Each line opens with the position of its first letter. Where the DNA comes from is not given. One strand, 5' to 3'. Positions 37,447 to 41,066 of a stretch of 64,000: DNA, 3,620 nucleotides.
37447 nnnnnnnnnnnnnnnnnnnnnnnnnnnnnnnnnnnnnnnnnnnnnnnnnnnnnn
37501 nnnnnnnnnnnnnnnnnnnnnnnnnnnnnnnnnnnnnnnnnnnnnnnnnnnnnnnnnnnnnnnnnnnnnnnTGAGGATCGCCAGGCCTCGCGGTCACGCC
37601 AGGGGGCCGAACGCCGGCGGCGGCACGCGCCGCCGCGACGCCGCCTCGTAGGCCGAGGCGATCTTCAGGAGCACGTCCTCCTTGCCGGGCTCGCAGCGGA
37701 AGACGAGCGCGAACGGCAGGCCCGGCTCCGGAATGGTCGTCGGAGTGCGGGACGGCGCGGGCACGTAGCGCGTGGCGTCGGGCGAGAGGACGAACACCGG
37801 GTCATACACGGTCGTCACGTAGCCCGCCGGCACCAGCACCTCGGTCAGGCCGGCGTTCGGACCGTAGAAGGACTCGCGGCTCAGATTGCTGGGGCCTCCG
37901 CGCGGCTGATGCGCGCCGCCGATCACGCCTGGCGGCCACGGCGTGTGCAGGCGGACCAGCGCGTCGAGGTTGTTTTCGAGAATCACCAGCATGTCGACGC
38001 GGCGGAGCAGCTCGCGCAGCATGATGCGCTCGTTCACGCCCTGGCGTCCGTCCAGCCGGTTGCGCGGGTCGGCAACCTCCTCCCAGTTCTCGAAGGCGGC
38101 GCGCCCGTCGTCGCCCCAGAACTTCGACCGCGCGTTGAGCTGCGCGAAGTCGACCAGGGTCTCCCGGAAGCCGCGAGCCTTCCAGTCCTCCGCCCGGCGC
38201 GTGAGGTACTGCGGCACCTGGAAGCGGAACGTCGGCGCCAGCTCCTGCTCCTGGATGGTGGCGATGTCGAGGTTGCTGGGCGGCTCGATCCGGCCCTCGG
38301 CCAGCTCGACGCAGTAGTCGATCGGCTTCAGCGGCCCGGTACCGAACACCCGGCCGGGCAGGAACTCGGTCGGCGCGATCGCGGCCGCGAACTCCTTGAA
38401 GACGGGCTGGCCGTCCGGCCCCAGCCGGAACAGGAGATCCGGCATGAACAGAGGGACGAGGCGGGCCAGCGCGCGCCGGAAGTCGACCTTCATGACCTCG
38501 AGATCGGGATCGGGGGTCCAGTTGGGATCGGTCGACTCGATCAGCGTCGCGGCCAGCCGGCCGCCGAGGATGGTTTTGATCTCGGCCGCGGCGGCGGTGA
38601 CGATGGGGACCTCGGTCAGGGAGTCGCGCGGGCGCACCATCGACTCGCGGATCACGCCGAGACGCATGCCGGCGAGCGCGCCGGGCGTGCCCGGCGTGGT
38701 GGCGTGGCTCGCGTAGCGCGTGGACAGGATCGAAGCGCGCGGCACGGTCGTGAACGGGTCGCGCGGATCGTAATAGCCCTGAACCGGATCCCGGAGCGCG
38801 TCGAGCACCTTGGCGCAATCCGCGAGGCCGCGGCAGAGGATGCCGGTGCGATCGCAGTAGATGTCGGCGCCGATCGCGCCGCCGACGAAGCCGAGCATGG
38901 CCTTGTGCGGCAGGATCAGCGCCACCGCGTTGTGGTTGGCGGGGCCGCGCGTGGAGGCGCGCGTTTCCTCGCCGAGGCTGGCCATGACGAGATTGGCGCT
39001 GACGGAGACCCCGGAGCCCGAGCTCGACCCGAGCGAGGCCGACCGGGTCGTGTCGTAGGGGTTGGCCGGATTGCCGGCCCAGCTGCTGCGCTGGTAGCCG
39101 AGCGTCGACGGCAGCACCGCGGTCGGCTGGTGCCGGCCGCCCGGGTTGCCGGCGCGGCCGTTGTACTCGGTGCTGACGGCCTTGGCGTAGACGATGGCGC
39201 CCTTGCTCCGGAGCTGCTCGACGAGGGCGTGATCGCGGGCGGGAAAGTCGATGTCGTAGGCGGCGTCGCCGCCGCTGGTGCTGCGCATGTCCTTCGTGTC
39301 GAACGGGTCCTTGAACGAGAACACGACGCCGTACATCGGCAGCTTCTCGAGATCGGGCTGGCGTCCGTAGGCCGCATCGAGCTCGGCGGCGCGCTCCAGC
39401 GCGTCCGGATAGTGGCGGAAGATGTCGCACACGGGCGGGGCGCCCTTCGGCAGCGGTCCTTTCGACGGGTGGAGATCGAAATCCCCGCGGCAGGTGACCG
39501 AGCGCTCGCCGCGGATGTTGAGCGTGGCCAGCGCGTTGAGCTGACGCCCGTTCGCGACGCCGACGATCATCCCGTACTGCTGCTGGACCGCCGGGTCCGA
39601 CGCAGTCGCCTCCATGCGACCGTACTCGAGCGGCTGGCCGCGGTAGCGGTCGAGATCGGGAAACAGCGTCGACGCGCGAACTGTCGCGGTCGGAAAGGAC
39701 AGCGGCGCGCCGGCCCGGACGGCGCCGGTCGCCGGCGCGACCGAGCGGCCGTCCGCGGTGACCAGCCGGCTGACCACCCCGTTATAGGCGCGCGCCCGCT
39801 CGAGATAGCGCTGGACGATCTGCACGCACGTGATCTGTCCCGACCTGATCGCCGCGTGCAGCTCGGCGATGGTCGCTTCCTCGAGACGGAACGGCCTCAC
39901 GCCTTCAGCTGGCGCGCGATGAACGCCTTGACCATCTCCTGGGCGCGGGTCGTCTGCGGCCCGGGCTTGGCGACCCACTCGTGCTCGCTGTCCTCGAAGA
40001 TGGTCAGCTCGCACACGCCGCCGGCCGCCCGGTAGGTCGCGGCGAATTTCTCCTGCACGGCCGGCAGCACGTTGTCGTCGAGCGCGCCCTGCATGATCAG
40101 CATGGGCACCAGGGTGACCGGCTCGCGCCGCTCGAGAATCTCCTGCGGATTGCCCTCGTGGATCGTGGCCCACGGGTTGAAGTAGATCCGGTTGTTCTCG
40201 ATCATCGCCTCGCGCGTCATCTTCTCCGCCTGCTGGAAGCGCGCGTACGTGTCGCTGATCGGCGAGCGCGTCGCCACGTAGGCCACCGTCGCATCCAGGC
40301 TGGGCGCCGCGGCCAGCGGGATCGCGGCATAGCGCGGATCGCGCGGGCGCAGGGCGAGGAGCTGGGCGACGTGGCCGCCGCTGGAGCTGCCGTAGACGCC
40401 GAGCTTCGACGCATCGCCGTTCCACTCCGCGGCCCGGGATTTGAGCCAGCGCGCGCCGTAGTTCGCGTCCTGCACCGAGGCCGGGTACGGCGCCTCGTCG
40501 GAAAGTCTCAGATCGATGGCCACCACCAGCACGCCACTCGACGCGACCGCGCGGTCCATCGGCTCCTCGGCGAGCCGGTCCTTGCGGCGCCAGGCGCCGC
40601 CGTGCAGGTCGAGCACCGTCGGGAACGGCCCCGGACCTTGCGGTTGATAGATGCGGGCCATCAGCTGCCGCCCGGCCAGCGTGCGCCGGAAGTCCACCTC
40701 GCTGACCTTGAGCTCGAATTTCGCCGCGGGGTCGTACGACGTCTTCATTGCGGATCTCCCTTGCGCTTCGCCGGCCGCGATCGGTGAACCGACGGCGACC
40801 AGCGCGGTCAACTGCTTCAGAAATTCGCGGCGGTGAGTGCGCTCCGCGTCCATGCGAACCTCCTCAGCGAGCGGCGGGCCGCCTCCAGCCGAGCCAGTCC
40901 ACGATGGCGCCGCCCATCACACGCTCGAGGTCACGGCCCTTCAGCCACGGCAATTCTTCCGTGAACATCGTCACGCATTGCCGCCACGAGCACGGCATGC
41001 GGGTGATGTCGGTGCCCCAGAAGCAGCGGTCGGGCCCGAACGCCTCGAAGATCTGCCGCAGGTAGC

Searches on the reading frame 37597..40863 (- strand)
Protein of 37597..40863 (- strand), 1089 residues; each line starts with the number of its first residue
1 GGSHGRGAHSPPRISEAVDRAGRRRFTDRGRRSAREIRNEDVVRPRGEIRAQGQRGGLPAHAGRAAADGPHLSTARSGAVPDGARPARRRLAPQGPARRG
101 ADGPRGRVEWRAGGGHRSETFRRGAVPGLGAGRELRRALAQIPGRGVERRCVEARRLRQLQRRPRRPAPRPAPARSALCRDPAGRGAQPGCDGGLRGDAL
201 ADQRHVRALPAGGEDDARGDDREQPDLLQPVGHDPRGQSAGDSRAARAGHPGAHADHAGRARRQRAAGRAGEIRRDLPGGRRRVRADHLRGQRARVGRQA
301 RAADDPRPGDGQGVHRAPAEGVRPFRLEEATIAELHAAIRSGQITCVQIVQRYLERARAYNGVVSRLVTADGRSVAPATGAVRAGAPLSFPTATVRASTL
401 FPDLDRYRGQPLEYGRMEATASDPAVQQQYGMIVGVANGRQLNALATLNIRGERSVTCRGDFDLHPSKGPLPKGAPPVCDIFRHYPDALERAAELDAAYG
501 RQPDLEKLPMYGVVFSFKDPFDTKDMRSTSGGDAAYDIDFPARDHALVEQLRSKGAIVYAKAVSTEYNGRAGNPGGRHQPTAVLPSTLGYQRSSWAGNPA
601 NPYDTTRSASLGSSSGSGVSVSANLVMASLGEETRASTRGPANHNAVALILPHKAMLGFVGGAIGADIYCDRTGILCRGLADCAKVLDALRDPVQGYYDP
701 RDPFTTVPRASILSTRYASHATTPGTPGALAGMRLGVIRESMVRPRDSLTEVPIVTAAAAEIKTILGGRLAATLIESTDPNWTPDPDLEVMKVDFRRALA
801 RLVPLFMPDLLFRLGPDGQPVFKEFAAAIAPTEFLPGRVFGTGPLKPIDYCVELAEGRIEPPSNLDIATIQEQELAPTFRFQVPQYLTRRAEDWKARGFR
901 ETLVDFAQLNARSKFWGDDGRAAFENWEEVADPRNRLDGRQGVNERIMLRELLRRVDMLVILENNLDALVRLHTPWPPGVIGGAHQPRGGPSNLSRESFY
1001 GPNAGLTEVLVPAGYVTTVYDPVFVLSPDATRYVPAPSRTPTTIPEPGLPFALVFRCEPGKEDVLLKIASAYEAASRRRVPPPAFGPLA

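Call 52: search_protein_families(library=pfam, proteins=[window:37597-40863:-], max_evalue=0.001)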
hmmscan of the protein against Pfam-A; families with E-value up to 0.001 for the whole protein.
window:37597-40863:- (1089 aa): 1 family
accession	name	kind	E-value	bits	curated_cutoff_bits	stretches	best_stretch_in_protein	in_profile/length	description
PF01425.27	Amidase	-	1.2e-24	87.6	27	1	485-742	25-246/445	Amidase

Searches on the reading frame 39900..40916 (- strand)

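Call 54: search_protein_families(library=pfam, proteins=[window:39900-40916:-], max_evalue=0.001)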
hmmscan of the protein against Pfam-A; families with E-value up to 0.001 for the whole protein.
window:39900-40916:- (339 aa): 6 families
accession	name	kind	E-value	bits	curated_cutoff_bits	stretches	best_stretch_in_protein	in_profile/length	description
PF20434.5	BD-FAE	-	6.9e-25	88.2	26.8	1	89-286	3-206/215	BD-FAE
PF07859.19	Abhydrolase_3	-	4.9e-21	75.9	25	1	101-315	1-209/210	alpha/beta hydrolase fold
PF00326.27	Peptidase_S9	-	1e-13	51.7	22.6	1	148-338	45-211/213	Prolyl oligopeptidase family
PF02129.25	Peptidase_S15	-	6.7e-08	33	23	1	82-227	2-151/262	X-Pro dipeptidyl-peptidase (S15 family)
PF07224.18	Chlorophyllase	-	9e-06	25.1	26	1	66-193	10-139/301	Chlorophyllase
PF12146.15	Hydrolase_4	-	2.6e-05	24.1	27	0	168-314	76-234/239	Serine aminopeptidase, S33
